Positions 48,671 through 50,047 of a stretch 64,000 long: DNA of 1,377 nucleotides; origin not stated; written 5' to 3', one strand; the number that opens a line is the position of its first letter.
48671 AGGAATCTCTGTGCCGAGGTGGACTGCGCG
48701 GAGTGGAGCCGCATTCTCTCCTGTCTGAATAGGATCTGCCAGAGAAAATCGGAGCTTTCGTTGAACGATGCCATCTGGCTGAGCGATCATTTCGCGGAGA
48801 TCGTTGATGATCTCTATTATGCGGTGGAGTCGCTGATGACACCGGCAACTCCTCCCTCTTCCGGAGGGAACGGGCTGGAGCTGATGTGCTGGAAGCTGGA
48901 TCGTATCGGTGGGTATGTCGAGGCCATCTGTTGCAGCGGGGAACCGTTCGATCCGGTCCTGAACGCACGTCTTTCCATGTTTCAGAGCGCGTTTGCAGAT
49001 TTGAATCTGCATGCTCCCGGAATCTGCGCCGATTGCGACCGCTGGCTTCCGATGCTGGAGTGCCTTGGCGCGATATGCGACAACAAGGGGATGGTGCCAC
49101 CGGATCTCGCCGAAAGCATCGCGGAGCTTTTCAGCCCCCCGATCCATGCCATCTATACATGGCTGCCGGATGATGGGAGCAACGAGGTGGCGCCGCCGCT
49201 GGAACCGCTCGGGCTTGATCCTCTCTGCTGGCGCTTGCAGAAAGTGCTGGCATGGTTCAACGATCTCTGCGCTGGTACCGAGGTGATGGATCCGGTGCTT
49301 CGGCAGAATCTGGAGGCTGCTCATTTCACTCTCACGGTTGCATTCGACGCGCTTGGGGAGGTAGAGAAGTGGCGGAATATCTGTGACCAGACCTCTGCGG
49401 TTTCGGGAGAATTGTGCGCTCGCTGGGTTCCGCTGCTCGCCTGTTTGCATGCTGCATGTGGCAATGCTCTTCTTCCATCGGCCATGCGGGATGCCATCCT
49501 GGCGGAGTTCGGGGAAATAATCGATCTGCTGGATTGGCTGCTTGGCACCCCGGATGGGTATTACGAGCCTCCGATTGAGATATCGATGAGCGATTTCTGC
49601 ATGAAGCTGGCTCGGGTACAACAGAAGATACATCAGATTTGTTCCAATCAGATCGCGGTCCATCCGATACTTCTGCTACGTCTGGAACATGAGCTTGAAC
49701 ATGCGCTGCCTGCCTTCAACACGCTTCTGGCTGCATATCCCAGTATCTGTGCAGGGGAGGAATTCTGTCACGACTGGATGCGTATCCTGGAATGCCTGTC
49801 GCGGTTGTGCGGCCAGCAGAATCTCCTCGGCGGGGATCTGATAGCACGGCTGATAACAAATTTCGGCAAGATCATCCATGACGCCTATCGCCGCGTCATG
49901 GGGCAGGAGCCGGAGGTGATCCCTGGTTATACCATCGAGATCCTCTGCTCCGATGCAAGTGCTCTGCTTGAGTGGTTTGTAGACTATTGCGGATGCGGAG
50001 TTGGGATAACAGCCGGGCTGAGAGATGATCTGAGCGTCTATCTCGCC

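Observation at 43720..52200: Repeated Cys/Trp motif C-x2-W-x2-[ML]-L-x-C-L-x3-C shared between the second and third giant genes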

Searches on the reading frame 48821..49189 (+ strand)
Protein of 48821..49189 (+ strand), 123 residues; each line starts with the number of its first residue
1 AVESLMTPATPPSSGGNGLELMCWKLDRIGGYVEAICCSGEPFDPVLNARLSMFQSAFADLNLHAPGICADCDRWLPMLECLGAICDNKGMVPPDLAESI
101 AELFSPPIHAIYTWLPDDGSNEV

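Call 25: search_protein_representatives(alignment_id=A1)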
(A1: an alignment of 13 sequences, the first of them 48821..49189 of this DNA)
Query: 13 sequences, 126 profile positions. Proteins with E-value up to 0.001 (for the whole library): 25; up to 1e-10: 22; up to 1e-30: 21. The best 25 are listed.
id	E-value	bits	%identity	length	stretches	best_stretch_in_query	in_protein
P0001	4.5e-271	899.7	-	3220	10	5-125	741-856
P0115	2.5e-125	428.7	-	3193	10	10-120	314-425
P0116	5.5e-115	395.3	-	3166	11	10-116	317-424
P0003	2.6e-110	380.2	-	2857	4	2-123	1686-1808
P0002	6.9e-108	372.4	-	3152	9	16-120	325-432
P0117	3.9e-105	363.5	-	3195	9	11-120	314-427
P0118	4.4e-105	363.3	-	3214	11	3-124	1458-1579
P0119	4.2e-103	356.9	-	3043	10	11-120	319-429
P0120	1.7e-100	348.5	-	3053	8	10-122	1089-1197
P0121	1.5e-97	339.0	-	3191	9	11-123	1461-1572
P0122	2.2e-97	338.4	-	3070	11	9-124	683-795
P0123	2.5e-91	318.8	-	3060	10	12-122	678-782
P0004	1.3e-56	206.7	-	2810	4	2-124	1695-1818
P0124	4.1e-54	198.6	-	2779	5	11-123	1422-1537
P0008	1.2e-52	193.9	-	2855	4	3-123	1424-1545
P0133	3.9e-05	40.3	-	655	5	25-113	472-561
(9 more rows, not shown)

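Call 49: search_solved_structures(query=A1, max_evalue=10)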
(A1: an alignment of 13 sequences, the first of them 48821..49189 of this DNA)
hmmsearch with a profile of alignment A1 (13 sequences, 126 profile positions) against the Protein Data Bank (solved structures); distinct sequences matched with E-value up to 10: 5.
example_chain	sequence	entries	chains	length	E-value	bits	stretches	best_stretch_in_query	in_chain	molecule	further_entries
9i38_A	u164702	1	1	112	0.007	20.1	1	38-85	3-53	m4D2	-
3r84_A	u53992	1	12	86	0.97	13.1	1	8-65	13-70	Mediator of RNA polymerase II transcription subunit 11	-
4lct_A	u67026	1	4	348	1.2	12.9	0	16-69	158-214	COP9 signalosome complex subunit 1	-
4gwp_A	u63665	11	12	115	1.6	12.4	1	8-66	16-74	Mediator of RNA polymerase II transcription subunit 11 | MEDIATOR OF RNA POLYMERASE II TRANSCRIPTION SUBUNIT 20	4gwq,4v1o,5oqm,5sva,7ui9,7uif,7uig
4tql_A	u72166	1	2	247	7.9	10.2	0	16-64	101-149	Three helix bundle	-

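Call 97: search_protein_families(library=pfam, alignment_id=A1, max_evalue=5)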
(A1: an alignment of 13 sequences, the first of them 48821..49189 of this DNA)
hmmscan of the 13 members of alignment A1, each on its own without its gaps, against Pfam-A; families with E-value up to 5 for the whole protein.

A. member 1, window:48821-49189:+ (123 aa): 0 families

B. families by the number of members that match (of 13 scanned): 1 family
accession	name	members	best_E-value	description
PF00085.26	Thioredoxin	1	0.027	Thioredoxin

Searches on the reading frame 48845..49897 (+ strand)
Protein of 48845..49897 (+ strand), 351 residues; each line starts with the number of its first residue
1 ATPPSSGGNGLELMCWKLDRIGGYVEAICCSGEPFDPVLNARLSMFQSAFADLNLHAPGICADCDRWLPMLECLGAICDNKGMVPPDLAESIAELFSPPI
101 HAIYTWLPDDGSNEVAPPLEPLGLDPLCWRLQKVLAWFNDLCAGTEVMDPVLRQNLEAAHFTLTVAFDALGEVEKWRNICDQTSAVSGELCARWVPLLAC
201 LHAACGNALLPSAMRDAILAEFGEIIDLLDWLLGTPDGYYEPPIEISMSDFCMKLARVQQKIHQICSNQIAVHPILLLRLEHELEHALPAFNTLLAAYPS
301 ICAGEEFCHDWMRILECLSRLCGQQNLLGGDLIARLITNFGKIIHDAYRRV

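Call 56: predict_structure(alignment_id=A4)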
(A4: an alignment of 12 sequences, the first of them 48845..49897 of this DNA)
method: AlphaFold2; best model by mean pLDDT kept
length: 351 residues; sequences in the alignment: 12
mean_pLDDT: 72.5   pTM: 0.41
mean pLDDT of the five models: 72.5, 72.3, 69.1, 68.4, 67.7
residues with pLDDT >= 90: 14; 70-90: 208; 50-70: 104; < 50: 25
segments of 3 or more residues with pLDDT < 50: 54-61, 111-113, 182-186, 303-308
pLDDT, mean of each block of 10 residues (from residue 1): 58 69 63 70 70 45 72 83 84 91 80 53 81 83 69 87 86 59 52 75 74 84 86 68 80 82 66 69 80 71 51 69 77 83 73 55
secondary structure, 60 per line:
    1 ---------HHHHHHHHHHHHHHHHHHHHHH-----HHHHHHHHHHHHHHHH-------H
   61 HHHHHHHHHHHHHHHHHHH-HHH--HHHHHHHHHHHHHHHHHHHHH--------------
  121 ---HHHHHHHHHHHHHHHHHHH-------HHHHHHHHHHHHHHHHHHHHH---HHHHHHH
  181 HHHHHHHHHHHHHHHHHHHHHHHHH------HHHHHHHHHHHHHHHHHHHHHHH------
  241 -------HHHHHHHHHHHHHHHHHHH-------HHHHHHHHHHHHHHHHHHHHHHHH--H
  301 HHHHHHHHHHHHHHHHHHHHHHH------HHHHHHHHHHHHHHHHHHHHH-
elements in order: H10-31 H37-52 H60-79 H86-106 H124-142 H150-170 H174-205 H212-234 H248-266 H274-297 H300-323 H330-350

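Call 59: fold_search(model_id=the predicted structure, library=pdb)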
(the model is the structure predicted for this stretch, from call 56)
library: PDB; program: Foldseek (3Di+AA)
matches with E <= 10: 95; with E <= 0.001: 0
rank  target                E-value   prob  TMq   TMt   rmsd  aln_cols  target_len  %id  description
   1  7rhs_A                6.2e-01  0.12  0.14  0.12  20.5       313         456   12  Cryo-EM structure of apo-state of human CNGA3/CNGB3 channel (released 2022-03-02)
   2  8evc_C                6.5e-01  0.16  0.16  0.13  20.2       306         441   12  Cryo-EM structure of cGMP bound truncated human CNGA3/CNGB3 channel in lipid nanodisc, open state (released 2023-08-09)
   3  8otz_BR               8.5e-01  0.08  0.14  0.12  41.9       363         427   13  48-nm repeat of the native axonemal doublet microtubule from bovine sperm (released 2023-11-22)
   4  3c98_B                1.1e+00  0.04  0.09  0.12  20.4       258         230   15  Revised structure of the munc18a-syntaxin1 complex (released 2008-03-25)
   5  8f7n                  1.2e+00  0.08  0.14  0.13  27.5       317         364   15  Crystal structure of chemoreceptor McpZ ligand sensing domain (released 2023-07-05)
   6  4zm5_B                1.2e+00  0.04  0.09  0.11  23.7       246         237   13  Shigella flexneri lipopolysaccharide O-antigen chain-length regulator WzzBSF - A107P mutant (released 2016-03-23)
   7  7xsj_B                1.4e+00  0.06  0.12  0.16  19.8       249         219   15  The structure of the Mint1/Munc18-1/syntaxin-1 complex (released 2022-11-16)
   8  8euc_B                1.5e+00  0.08  0.15  0.12  20.7       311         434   12  Cryo-EM structure of cGMP bound human CNGA3/CNGB3 channel in GDN, transition state 2 (released 2023-08-09)
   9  7rhs_C                1.6e+00  0.08  0.14  0.11  21.1       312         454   13  Cryo-EM structure of apo-state of human CNGA3/CNGB3 channel (released 2022-03-02)
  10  9l9u_B                1.8e+00  0.04  0.11  0.07  22.1       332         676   15  Arabidopsis GORK WT1 (released 2025-07-16)
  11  8snb_1E               2.1e+00  0.03  0.10  0.08  42.4       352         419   12  atomic model of sea urchin sperm doublet microtubule (48-nm periodicity) (released 2023-06-28)
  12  7rh9_A                2.2e+00  0.08  0.14  0.12  20.3       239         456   10  Cryo-EM structure of human rod CNGA1/B1 channel in apo state (released 2021-11-03)
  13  4h8s_B                2.6e+00  0.04  0.11  0.11  34.1       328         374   11  Crystal structure of human APPL2BARPH domain (released 2012-10-17)
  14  9cpc_3H               2.6e+00  0.03  0.10  0.11  41.1       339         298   10  Atomic model of porcine brain ventricles cilia doublet microtubule (48-nm periodicity) (released 2024-10-23)
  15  8j07_m7               2.7e+00  0.05  0.10  0.07  17.9       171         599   14  96nm repeat of human respiratory doublet microtubule and associated axonemal complexes (released 2023-07-26)
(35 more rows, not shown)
